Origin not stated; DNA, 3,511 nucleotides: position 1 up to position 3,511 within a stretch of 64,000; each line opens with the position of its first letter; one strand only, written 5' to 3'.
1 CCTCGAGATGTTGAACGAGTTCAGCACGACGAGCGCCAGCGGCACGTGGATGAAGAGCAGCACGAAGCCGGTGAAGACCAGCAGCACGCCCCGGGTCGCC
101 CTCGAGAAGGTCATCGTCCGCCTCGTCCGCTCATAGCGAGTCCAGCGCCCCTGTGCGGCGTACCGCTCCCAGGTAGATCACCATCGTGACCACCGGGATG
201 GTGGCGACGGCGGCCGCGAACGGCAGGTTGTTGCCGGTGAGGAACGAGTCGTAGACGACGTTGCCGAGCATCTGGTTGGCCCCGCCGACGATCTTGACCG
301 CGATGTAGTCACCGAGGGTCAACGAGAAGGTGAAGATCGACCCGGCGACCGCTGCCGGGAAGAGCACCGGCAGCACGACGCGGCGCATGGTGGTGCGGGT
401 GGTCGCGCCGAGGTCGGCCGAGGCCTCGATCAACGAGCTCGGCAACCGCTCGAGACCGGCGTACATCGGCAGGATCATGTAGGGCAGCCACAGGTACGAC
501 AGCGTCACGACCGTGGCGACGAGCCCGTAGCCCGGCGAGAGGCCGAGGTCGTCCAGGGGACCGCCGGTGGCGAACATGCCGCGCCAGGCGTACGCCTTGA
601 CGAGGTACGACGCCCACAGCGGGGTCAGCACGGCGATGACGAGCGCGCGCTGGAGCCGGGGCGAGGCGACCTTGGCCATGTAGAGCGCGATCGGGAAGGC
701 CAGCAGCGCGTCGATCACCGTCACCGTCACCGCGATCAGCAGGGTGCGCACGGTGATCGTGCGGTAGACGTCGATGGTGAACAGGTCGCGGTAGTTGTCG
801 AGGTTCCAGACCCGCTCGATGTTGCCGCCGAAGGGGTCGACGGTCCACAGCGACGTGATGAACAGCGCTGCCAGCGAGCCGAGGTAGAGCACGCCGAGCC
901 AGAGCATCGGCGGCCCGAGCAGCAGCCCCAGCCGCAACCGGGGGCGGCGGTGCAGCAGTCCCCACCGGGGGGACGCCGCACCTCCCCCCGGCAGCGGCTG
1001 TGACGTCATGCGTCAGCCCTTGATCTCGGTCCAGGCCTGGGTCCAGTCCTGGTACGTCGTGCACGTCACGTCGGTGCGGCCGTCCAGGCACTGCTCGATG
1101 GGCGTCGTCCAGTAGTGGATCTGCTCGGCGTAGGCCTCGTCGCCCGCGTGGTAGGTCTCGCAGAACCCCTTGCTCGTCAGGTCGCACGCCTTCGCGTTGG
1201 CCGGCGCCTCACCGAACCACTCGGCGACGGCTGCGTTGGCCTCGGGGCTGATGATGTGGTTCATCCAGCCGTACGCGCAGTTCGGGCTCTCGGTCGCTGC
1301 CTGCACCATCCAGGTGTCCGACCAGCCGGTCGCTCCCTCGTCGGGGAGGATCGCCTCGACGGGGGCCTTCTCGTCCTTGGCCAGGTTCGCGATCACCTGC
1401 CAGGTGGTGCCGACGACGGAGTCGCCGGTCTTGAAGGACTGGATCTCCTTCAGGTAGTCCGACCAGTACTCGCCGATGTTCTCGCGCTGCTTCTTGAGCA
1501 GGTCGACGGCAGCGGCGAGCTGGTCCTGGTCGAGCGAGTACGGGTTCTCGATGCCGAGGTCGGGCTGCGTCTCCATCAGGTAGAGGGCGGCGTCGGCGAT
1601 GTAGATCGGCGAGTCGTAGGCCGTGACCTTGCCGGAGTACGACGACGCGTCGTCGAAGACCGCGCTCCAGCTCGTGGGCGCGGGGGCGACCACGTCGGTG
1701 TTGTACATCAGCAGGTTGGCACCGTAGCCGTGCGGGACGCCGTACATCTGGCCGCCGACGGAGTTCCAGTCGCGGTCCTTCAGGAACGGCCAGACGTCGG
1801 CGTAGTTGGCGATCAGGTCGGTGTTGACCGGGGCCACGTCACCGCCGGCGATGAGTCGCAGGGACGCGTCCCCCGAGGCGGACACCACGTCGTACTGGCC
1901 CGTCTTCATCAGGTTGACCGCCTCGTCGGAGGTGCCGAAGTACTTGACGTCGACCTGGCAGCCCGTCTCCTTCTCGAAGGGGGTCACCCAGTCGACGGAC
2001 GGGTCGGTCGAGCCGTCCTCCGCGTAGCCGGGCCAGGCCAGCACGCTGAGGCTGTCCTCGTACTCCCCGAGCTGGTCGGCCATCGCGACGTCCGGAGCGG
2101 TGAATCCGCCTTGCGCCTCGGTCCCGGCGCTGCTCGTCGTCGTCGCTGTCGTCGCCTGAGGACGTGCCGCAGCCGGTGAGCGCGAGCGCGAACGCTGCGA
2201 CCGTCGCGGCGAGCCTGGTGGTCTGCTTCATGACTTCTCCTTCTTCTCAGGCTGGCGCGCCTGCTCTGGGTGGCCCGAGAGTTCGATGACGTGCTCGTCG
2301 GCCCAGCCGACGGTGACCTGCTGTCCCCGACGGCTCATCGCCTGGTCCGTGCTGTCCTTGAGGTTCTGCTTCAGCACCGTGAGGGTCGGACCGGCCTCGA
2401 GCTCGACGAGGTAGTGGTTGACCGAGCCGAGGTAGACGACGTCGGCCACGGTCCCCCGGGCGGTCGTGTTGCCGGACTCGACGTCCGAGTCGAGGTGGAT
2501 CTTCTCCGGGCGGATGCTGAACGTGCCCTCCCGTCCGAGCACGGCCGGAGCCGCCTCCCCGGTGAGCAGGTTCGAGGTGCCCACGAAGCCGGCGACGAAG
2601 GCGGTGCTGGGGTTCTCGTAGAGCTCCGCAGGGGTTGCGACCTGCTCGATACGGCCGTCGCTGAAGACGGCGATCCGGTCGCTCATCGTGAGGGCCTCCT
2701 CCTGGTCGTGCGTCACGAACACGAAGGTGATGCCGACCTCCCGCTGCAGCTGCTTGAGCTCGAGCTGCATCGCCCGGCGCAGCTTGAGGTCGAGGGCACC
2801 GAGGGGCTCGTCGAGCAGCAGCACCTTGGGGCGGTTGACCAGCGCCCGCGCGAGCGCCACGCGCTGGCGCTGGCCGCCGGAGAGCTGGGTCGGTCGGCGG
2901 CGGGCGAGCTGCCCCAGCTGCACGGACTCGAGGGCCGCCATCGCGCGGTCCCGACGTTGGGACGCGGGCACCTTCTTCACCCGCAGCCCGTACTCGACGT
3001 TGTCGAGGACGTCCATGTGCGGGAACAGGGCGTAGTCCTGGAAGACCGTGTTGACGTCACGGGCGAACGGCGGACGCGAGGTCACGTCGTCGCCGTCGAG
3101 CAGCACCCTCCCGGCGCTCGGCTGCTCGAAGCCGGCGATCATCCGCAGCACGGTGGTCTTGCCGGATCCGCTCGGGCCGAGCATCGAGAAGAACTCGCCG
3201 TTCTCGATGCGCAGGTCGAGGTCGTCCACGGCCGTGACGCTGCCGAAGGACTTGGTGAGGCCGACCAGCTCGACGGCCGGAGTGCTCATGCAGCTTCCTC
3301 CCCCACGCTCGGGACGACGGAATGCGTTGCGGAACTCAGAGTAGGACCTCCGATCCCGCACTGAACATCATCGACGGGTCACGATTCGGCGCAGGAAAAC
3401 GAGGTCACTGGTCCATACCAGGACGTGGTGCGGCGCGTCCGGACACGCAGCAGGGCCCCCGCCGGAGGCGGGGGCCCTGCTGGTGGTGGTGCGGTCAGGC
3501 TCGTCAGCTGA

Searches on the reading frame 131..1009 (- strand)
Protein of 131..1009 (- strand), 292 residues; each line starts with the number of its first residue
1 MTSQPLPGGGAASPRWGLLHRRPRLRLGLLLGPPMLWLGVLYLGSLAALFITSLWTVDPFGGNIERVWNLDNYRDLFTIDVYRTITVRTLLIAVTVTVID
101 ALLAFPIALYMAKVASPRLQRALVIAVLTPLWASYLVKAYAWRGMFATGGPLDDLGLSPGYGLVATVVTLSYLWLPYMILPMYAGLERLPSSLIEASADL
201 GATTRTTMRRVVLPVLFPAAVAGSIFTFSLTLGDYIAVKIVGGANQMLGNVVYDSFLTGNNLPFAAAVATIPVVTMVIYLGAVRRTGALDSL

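Call 55: search_protein_families(library=pfam, proteins=[window:131-1009:-], max_evalue=0.00001)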
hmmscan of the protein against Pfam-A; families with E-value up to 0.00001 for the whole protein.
window:131-1009:- (292 aa): 1 family
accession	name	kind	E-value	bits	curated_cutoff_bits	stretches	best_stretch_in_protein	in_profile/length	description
PF00528.27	BPD_transp_1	-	6.5e-15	55.8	26.4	1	105-279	2-172/184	Binding-protein-dependent transport system inner membrane component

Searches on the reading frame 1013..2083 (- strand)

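Call 55: search_protein_families(library=pfam, proteins=[window:1013-2083:-], max_evalue=0.00001)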
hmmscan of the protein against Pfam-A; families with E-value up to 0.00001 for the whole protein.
window:1013-2083:- (356 aa): 3 families
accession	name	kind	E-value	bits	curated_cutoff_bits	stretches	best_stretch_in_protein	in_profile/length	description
PF13416.11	SBP_bac_8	-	1.7e-27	97.4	27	1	32-299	2-265/279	Bacterial extracellular solute-binding protein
PF13343.11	SBP_bac_6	-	2.9e-16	60.1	24.6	1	69-299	16-223/245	Bacterial extracellular solute-binding protein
PF01547.30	SBP_bac_1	-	1.5e-12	48.6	26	1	34-283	15-306/307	Bacterial extracellular solute-binding protein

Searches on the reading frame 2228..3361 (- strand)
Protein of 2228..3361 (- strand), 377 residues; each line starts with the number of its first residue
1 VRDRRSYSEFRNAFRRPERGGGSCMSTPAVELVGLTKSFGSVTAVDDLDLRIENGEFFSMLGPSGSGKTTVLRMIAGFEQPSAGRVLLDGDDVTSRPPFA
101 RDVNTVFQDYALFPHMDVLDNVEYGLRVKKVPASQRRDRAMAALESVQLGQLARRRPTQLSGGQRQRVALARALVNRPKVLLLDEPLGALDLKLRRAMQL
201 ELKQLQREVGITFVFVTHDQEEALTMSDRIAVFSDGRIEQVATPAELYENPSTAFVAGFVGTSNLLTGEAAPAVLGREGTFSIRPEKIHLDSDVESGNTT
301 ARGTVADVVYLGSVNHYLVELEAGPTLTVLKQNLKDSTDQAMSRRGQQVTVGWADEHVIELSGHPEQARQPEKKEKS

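Call 55: search_protein_families(library=pfam, proteins=[window:2228-3361:-], max_evalue=0.00001)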
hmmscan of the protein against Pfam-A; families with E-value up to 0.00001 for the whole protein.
window:2228-3361:- (377 aa): 2 families
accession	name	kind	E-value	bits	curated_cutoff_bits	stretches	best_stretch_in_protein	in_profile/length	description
PF00005.33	ABC_tran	-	1.3e-37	129.9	25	1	46-187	2-136/137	ABC transporter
PF08402.16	TOBE_2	-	8.5e-18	64.7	21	1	282-358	2-73/76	TOBE domain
